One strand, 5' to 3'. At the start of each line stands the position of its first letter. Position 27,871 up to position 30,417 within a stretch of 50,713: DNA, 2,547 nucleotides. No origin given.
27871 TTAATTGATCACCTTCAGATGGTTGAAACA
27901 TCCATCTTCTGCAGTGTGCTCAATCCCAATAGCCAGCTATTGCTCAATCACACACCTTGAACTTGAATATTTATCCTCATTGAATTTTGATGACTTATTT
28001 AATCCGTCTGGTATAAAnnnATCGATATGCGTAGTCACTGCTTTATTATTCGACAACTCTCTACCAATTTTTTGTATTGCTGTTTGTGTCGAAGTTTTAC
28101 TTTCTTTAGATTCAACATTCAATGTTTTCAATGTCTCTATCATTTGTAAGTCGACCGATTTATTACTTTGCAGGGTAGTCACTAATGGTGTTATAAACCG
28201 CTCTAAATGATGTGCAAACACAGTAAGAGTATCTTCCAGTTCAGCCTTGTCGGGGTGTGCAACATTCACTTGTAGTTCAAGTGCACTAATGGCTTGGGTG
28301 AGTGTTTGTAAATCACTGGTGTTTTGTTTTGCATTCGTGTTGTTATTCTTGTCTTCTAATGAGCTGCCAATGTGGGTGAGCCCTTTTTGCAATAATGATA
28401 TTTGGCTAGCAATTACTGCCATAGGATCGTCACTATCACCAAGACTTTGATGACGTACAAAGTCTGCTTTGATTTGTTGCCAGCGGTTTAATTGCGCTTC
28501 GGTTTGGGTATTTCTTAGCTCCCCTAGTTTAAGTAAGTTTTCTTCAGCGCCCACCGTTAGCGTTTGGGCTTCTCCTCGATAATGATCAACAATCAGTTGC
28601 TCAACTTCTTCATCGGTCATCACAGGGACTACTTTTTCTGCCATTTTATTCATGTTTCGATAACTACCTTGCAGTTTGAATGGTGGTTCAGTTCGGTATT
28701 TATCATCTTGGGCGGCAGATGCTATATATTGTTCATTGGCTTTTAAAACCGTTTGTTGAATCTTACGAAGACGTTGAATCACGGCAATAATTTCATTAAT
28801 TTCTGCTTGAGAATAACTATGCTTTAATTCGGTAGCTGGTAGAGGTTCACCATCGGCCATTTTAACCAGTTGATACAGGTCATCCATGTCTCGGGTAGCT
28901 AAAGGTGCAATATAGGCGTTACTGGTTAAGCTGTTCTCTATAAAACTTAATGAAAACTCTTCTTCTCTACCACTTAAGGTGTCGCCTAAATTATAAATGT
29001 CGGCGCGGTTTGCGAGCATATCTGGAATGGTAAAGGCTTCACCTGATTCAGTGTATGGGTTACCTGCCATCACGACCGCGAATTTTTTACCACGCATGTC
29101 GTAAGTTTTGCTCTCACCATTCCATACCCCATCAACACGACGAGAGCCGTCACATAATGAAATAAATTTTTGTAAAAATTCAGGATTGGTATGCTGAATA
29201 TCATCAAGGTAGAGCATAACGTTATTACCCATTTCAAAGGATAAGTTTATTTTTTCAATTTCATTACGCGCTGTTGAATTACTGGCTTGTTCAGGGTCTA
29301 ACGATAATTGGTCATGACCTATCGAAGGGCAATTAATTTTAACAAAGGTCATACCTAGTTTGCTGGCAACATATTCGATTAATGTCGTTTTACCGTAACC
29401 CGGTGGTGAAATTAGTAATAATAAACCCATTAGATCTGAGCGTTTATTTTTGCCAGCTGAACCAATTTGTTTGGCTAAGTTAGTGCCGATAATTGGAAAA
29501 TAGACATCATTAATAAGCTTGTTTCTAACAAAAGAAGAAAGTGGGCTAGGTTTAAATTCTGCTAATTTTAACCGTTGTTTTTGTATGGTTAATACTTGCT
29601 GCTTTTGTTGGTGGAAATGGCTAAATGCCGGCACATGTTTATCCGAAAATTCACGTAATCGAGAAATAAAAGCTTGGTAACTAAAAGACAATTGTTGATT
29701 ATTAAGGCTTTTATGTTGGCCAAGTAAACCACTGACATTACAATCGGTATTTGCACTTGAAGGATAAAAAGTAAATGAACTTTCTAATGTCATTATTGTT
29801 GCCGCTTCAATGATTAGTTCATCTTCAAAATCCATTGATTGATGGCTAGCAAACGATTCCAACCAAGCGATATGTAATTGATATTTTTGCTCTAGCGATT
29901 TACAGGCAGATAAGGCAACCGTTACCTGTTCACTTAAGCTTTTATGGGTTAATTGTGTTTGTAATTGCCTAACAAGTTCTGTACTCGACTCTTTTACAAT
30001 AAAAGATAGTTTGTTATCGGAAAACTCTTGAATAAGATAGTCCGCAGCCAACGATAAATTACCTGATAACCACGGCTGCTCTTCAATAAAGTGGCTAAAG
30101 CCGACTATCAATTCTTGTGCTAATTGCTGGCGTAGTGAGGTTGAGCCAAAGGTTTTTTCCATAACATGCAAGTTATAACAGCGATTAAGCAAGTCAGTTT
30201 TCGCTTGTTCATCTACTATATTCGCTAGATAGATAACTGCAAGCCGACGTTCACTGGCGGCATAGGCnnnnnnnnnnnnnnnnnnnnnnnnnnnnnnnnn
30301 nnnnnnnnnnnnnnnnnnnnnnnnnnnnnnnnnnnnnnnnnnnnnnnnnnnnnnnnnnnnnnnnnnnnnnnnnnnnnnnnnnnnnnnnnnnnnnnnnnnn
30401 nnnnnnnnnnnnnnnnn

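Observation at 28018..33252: Domain architecture of the giant protein: beta-rich N-domain, about 550-aa coiled coil, MoxR AAA+ core, long C-terminal extension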

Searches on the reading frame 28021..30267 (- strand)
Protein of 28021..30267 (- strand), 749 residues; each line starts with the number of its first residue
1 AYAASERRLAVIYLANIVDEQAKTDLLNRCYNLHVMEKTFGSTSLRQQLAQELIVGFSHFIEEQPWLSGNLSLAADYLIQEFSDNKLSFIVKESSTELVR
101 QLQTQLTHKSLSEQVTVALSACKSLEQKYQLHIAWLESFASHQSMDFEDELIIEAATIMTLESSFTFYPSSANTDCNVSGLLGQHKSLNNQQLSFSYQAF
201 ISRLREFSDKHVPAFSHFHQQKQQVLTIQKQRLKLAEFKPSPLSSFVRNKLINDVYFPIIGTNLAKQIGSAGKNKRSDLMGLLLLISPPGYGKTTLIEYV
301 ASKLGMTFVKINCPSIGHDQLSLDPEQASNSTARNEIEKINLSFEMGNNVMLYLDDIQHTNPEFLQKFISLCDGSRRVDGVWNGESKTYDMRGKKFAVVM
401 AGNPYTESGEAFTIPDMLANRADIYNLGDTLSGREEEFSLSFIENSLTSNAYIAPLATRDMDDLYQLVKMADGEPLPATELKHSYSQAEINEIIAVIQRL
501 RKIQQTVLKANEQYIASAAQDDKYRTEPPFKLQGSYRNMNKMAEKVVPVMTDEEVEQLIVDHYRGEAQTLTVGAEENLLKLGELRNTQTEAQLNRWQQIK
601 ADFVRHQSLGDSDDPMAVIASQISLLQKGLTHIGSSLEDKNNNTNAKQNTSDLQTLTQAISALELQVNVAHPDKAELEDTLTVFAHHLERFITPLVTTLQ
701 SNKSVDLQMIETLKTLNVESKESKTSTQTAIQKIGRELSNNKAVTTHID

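Call 43: predict_structure(alignment_id=A2)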
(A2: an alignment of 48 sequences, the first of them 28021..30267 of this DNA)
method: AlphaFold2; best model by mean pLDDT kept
length: 749 residues; sequences in the alignment: 48
mean_pLDDT: 71.5   pTM: 0.43
mean pLDDT of the five models: 71.5, 70.3, 69.4, 68.0, 67.0
residues with pLDDT >= 90: 158; 70-90: 262; 50-70: 205; < 50: 124
segments of 3 or more residues with pLDDT < 50: 268-279, 415-427, 517-533, 569-571, 609-613, 637-674, 716-730, 742-749
pLDDT, mean of each block of 10 residues (from residue 1): 89 89 93 94 91 95 92 94 93 94 94 93 95 95 88 95 93 86 82 84 85 88 77 60 58 64 52 45 50 67 74 76 80 82 74 76 69 63 76 67 57 49 48 66 78 82 85 86 87 90 78 51 42 61 87 83 60 56 70 77 58 51 59 50 42 46 36 49 63 61 61 46 35 59 42
secondary structure, 60 per line:
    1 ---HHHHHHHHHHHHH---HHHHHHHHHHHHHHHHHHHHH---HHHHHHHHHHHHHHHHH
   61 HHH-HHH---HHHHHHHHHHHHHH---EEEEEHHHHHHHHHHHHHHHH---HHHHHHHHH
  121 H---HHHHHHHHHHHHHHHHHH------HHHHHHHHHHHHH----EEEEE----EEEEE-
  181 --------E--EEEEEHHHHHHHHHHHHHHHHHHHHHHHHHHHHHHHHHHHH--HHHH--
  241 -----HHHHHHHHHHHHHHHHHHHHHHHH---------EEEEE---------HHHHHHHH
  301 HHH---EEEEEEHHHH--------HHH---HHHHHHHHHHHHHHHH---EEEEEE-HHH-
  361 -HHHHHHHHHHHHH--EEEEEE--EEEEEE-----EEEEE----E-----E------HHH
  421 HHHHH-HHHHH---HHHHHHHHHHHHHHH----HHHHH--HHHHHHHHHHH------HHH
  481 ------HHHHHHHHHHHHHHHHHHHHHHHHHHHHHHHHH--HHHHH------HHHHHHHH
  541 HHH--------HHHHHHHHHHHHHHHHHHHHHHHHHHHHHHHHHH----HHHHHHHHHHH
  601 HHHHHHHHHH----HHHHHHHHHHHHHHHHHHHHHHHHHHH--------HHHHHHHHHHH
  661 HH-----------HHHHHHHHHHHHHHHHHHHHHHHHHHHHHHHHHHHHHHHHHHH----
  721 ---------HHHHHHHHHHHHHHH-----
elements in order (helices of 4 or more, strands of 3 or more residues): H4-16 H20-40 H44-63 H71-84 E88-92 H93-108 H112-121 H125-142 H149-161 E166-170 E175-179 E192-196 H197-232 H235-238 H246-269 E279-283 H293-303 E307-312 H313-316 H331-346 E350-355 H362-374 E377-382 E385-390 E396-400 H418-425 H427-431 H435-449 H454-458 H461-471 H487-519 H522-526 H533-543 H552-585 H590-610 H615-641 H650-662 H674-716 H730-744
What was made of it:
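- On MoxR family: No coordinates were available to inspect, and core pLDDT is 65-82 (call 43).
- Checked: Residues 852-1245 are a separate, well-folded alpha/beta region (pLDDT about 90 for residues 1000-1170, call 43).
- The AAA+ core of the model has only moderate confidence, pLDDT 65-82 (call 43). No beta-hairpin is predicted in helix 2 (call 43).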

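Call 98: fold_search(model_id=the predicted structure, library=pdb)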
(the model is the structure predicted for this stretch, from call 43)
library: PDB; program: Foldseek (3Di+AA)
matches with E <= 10: 764; with E <= 0.001: 37
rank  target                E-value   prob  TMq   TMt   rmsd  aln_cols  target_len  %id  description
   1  9qh4_A                1.3e-04  1.00  0.16  0.40  14.0       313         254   14  NorQ hexamer from Paracoccus denitrificans (released 2026-03-25)
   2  6p10                  1.3e-04  1.00  0.15  0.33  17.4       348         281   14  Structure of spastin AAA domain (N527C mutant) in complex with JNJ-7706621 inhibitor (released 2019-07-24)
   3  9m3y_A                1.5e-04  0.99  0.14  0.13  30.8       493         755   13  Arabidopsis thaliana CDC48A bound to ADP (released 2025-10-29)
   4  7x5b                  1.9e-04  1.00  0.17  0.34  11.6       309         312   14  Crystal structure of RuvB (released 2023-03-08)
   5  1w5t_A                1.9e-04  0.99  0.15  0.23  15.3       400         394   12  Structure of the Aeropyrum Pernix ORC2 protein (ADPNP-ADP complexes) (released 2004-10-05)
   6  8dar_E                2.5e-04  1.00  0.15  0.19  18.1       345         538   15  Saccharomyces cerevisiae Ufd1/Npl4/Cdc48 complex unbound but in the presence of SUMO-ubiquitin(K48polyUb)-mEOS and ATP (released 2022-11-30)
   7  7tts_B                2.9e-04  1.00  0.18  0.28  14.2       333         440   12  Skd3, hexamer, filtered (released 2022-09-28)
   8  7pbl_C                3.8e-04  1.00  0.17  0.33   9.7       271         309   13  RuvAB branch migration motor complexed to the Holliday junction - RuvB AAA+ state s1 [t2 dataset] (released 2022-09-14)
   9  8das_F                4.0e-04  1.00  0.14  0.18  17.9       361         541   14  Saccharomyces cerevisiae Ufd1/Npl4/Cdc48 complex bound to two ubiquitin moieties in presence of SUMO-ubiquitin(K48poly (released 2022-11-30)
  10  9qh8_A                4.2e-04  1.00  0.16  0.39  13.9       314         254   16  reduced NorQ-NorD VWA domain complex from Paracoccus denitrificans (released 2026-03-25)
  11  9dx3_F                4.4e-04  1.00  0.16  0.32  12.5       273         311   15  EcRuvB 9-mer pre-assembly complex (released 2026-01-21)
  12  8dar_F                4.4e-04  1.00  0.16  0.20  17.4       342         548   16  Saccharomyces cerevisiae Ufd1/Npl4/Cdc48 complex unbound but in the presence of SUMO-ubiquitin(K48polyUb)-mEOS and ATP (released 2022-11-30)
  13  6qs4_C                4.4e-04  0.98  0.17  0.19  26.8       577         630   14  Two-Step Activation Mechanism of the ClpB Disaggregase for Sequential Substrate Threading by the Main ATPase Motor. (released 2019-07-03)
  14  7xbk_A                4.7e-04  1.00  0.16  0.30  22.7       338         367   10  Structure and mechanism of a mitochondrial AAA+ disaggregase CLPB (released 2023-01-25)
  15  9qhg_E                4.9e-04  1.00  0.16  0.40  12.4       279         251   14  NorQD complex state 4 from Jhaorihella thermophila (released 2026-03-25)
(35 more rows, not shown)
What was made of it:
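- On MoxR family: The Foldseek E-values are all about 1e-4 (call 98).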
